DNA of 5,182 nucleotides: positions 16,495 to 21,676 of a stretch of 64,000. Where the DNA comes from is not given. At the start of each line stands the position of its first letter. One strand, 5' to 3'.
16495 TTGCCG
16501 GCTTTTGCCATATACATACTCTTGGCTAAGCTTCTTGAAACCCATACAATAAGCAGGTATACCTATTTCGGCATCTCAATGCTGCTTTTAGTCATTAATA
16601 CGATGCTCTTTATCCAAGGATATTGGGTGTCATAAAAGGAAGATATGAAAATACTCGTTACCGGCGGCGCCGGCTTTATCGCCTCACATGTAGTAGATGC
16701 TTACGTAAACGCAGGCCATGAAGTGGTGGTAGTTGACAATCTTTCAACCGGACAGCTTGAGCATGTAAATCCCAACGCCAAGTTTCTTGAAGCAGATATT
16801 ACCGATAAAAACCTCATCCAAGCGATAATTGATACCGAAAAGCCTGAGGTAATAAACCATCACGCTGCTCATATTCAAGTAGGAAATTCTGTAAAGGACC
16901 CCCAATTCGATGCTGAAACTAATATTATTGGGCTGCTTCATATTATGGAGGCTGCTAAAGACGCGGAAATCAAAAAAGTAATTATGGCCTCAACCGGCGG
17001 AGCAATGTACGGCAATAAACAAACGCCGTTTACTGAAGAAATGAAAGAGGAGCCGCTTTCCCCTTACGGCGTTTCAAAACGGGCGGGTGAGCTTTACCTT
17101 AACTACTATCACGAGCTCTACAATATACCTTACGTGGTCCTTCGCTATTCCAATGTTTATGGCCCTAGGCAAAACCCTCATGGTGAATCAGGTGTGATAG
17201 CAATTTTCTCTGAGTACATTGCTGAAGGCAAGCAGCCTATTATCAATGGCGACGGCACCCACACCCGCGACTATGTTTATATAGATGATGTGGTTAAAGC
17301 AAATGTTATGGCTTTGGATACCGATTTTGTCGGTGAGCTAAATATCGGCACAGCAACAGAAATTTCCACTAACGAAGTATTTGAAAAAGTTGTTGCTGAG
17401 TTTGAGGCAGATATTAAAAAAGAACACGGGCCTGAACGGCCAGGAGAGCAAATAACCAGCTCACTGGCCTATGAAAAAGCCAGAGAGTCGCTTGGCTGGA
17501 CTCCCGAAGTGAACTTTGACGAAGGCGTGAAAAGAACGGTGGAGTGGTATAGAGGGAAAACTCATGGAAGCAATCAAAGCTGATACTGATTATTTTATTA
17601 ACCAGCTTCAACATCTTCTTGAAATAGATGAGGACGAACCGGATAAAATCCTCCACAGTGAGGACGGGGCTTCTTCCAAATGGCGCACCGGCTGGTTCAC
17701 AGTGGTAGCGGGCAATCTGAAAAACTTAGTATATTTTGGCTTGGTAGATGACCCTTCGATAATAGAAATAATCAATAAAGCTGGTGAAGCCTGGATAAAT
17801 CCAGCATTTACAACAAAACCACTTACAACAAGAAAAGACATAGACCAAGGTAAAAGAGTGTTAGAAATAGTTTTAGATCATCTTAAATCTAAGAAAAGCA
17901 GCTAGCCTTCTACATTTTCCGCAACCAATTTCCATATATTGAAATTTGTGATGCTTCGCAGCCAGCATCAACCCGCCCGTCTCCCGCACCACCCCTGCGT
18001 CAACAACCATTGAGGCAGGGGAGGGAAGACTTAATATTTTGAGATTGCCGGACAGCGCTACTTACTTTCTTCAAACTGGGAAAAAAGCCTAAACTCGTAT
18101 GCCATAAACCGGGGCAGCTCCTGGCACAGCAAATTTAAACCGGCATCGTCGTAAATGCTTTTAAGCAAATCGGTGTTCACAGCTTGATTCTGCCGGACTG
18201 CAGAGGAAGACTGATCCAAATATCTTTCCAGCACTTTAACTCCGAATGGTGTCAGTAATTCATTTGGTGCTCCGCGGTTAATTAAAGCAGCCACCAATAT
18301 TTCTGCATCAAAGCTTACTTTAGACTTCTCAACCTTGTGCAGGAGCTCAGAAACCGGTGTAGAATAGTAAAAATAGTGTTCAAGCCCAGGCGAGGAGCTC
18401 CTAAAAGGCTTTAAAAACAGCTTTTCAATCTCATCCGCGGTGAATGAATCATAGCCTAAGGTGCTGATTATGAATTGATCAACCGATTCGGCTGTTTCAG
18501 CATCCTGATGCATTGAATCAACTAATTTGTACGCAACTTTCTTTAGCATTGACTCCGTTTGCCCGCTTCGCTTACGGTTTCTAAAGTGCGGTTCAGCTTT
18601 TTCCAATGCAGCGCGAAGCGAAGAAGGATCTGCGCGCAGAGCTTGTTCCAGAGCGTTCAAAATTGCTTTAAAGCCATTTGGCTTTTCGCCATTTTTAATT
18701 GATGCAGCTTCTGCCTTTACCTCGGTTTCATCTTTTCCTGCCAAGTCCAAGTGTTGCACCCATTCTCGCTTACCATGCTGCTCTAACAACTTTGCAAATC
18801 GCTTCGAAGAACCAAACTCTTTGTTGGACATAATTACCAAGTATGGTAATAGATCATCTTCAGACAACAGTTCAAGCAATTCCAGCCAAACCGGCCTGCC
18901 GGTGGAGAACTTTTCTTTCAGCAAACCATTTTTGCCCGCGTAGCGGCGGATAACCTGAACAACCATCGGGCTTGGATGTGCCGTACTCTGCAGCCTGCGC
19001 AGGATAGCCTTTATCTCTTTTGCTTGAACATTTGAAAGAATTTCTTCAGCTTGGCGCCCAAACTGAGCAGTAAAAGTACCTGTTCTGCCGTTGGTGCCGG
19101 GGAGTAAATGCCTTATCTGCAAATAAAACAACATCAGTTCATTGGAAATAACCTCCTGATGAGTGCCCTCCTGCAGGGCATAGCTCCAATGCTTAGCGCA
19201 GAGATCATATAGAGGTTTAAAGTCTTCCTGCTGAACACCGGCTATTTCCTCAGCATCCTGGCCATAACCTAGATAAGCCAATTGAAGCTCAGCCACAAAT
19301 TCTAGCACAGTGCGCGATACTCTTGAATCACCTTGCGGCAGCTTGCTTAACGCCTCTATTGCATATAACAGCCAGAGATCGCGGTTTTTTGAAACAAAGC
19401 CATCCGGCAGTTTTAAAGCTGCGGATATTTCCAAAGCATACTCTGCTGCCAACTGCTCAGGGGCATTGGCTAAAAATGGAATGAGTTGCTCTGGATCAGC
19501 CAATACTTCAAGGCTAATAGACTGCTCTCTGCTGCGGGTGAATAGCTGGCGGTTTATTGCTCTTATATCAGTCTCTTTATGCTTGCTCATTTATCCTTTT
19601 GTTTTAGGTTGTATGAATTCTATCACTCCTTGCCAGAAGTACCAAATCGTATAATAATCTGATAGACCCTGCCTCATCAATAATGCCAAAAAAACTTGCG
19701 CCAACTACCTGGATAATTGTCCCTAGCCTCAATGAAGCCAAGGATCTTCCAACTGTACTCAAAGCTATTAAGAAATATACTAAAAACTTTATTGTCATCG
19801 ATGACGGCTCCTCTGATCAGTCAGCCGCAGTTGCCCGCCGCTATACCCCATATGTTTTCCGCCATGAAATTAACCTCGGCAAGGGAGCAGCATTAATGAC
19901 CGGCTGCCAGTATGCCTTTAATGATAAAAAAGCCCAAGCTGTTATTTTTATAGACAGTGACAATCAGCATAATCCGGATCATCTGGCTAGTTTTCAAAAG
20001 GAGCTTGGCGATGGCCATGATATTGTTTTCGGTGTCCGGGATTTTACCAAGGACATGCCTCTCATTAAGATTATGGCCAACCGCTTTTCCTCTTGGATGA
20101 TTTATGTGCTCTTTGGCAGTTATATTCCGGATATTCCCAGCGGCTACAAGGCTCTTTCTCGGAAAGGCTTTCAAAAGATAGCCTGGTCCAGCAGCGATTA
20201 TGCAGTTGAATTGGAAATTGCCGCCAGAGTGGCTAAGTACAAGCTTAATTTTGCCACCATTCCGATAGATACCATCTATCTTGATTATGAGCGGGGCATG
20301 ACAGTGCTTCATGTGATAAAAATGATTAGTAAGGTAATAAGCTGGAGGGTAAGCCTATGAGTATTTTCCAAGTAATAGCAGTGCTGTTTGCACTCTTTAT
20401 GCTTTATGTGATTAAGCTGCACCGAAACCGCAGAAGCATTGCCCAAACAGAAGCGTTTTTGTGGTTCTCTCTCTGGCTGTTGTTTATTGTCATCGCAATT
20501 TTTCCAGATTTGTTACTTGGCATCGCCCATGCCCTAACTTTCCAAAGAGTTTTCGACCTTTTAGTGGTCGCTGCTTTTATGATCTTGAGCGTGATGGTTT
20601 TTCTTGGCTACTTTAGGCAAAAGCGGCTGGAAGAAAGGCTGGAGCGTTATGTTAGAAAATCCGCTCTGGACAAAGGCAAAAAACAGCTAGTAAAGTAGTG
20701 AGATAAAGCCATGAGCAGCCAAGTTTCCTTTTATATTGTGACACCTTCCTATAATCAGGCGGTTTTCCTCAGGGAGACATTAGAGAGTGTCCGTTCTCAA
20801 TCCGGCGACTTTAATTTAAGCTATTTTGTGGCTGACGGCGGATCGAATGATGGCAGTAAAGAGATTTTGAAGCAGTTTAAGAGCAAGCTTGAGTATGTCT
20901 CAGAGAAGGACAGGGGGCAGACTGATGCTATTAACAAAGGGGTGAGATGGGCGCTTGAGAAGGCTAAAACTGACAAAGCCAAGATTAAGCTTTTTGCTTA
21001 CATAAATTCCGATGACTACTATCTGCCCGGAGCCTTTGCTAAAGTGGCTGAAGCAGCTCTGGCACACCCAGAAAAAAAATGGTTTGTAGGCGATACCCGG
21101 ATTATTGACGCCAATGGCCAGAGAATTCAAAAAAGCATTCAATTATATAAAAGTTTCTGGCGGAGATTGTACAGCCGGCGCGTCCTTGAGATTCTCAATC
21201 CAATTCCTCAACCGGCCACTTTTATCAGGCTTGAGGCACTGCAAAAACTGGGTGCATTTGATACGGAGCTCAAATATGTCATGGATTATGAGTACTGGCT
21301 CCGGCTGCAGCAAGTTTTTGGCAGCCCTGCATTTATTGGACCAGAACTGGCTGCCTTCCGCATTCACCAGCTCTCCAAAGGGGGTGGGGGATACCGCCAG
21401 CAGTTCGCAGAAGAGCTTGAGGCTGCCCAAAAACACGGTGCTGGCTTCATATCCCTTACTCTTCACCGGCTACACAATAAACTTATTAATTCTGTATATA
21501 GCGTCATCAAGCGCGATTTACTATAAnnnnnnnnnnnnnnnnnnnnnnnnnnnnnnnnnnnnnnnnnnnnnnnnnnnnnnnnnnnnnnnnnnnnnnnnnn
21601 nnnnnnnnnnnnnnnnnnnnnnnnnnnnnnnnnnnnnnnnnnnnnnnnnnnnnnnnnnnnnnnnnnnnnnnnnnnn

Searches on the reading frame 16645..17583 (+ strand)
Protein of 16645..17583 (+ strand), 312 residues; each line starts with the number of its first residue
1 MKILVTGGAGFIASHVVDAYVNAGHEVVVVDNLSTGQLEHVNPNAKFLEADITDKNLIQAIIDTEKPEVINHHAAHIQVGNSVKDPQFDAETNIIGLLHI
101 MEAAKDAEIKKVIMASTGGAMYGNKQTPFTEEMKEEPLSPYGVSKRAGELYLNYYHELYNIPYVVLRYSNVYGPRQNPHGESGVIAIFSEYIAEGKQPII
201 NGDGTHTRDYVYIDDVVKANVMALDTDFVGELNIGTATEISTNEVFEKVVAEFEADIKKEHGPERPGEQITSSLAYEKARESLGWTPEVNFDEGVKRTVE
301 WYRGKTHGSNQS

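Call 15: search_protein_families(library=pfam, proteins=[window:16645-17583:+])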
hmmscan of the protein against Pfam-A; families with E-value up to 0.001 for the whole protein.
window:16645-17583:+ (312 aa): 9 families
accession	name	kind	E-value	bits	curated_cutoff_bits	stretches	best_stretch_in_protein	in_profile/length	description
PF01370.27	Epimerase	-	2.2e-61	207.8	20.9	1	3-235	1-240/240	NAD dependent epimerase/dehydratase family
PF16363.11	GDP_Man_Dehyd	-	9.9e-61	206.4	27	1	4-298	1-332/332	GDP-mannose 4,6 dehydratase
PF04321.23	RmlD_sub_bind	-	1.3e-20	74.1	27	1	1-177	1-157/287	RmlD substrate binding domain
PF02719.21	Polysacc_synt_2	-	4.8e-20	72.4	20.2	1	3-278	1-277/293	Polysaccharide biosynthesis protein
PF01073.25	3Beta_HSD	-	3e-18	66.3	22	1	4-224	1-229/280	3-beta hydroxysteroid dehydrogenase/isomerase family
PF07993.18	NAD_binding_4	-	9.8e-11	41.7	20.1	1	64-219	86-257/258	Male sterility protein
PF13460.12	NAD_binding_10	-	7.1e-10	39.5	27.2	1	7-169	1-144/184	NAD(P)H-binding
PF05368.20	NmrA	-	2.4e-06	27.8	27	1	2-119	4-109/298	NmrA-like family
PF00106.31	adh_short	-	0.00069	19.6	26.6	0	3-64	3-70/195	short chain dehydrogenase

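Call 65: search_protein_families(library=ncbifam, proteins=[window:16645-17583:+], max_evalue=0.00001)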
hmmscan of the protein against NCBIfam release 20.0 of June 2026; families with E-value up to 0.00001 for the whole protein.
window:16645-17583:+ (312 aa): 27 families (the best 25 are shown)
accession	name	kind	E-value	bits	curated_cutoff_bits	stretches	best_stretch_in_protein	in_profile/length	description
TIGR01181.1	dTDP_gluc_dehyt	equivalog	1e-57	195.6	365.1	1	2-306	1-315/321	dTDP-glucose 4,6-dehydratase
TIGR01179.1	galE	equivalog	9e-56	189.1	262.3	1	2-304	1-327/332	UDP-glucose 4-epimerase GalE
TIGR04180.1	EDH_00030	hypoth_equivalog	1.7e-42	145.6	475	1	3-288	1-295/297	NAD-dependent 4,6-dehydratase LegB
TIGR02197.1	heptose_epim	equivalog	1.7e-37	129.3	274.6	1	3-303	1-314/316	ADP-glyceromanno-heptose 6-epimerase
NF007490.0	PRK10084.1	subfamily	9.3e-35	120.2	649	2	128-306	154-338/361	dTDP-glucose 4,6-dehydratase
NF011728.1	PRK15181.1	equivalog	2e-34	119.1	760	1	3-306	18-341/348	Vi polysaccharide biosynthesis UDP-N-acetylglucosaminuronic acid C-4 epimerase TviC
NF007582.0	PRK10217.1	equivalog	7.1e-32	110.9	698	1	2-303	3-332/355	dTDP-glucose 4,6-dehydratase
NF007956.0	PRK10675.1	subfamily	1.6e-29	103.1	394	1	1-308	1-335/338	UDP-glucose 4-epimerase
TIGR02622.1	CDP_4_6_dhtase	equivalog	6.6e-27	94.6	278.45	2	2-159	6-172/352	CDP-glucose 4,6-dehydratase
NF008360.0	PRK11150.1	equivalog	4.2e-26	91.9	452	1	3-254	2-255/310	ADP-glyceromanno-heptose 6-epimerase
NF042422.1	oxyalk_red_OleD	equivalog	8.3e-19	68.1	580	1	1-244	1-235/329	2-alkyl-3-oxoalkanoate reductase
TIGR01214.1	rmlD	equivalog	1e-18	67.5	224.05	1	2-175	1-154/285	dTDP-4-dehydrorhamnose reductase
TIGR01472.1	gmd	equivalog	3.5e-18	65.9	415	1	35-257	39-272/342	GDP-mannose 4,6-dehydratase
NF047922.1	GDPFucSynFcl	equivalog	7.6e-18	65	500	1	29-303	18-302/308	GDP-L-fucose synthase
NF058621.1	DiazavRedAvaA7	equivalog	2.1e-16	60.4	400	1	1-235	1-230/304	3-diazoavenalumate denitrifying reductase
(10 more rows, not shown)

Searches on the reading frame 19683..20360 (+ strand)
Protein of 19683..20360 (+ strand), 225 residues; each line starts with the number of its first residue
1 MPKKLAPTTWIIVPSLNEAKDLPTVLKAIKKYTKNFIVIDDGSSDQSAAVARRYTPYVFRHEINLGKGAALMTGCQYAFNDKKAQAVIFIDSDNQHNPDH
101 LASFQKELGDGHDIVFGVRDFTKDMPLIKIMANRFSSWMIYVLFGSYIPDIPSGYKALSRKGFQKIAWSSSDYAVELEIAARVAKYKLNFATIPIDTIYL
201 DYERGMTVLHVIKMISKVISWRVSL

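Call 14: search_protein_families(library=pfam, proteins=[window:19683-20360:+])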
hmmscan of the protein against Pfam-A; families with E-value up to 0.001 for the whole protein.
window:19683-20360:+ (225 aa): 1 family
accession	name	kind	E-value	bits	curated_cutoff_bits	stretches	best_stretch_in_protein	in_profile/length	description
PF00535.33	Glycos_transf_2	-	7e-26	91.6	23.3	1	11-144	2-145/168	Glycosyl transferase family 2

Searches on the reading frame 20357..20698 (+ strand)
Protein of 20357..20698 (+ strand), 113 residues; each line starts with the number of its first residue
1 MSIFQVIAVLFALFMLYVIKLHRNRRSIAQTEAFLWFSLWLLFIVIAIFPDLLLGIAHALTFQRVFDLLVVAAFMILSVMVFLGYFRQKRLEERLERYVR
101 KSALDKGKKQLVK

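Call 14: search_protein_families(library=pfam, proteins=[window:20357-20698:+])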
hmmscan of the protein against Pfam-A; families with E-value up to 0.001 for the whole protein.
window:20357-20698:+ (113 aa): 1 family
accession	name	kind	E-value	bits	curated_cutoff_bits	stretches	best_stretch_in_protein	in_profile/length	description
PF10066.14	DUF2304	-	1.2e-17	64.5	25.5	1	4-106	2-104/106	Uncharacterized conserved protein (DUF2304)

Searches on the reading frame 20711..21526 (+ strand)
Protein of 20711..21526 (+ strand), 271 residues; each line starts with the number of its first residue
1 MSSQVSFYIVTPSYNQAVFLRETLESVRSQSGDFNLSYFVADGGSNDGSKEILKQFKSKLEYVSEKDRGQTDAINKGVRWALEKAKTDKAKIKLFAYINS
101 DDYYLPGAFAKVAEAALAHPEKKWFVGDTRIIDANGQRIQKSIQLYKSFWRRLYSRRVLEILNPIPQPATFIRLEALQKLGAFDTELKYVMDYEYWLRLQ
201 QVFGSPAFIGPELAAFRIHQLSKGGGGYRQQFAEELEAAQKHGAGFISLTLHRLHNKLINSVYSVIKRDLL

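Call 14: search_protein_families(library=pfam, proteins=[window:20711-21526:+])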
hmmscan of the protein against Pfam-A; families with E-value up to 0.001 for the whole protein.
window:20711-21526:+ (271 aa): 2 families
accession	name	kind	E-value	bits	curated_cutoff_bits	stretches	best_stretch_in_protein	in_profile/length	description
PF00535.33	Glycos_transf_2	-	5.2e-19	69.2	23.3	1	9-179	2-166/168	Glycosyl transferase family 2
PF10111.15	Glyco_tranf_2_2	-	2.4e-05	24.4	27.3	1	17-230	12-230/276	Glycosyltransferase like family 2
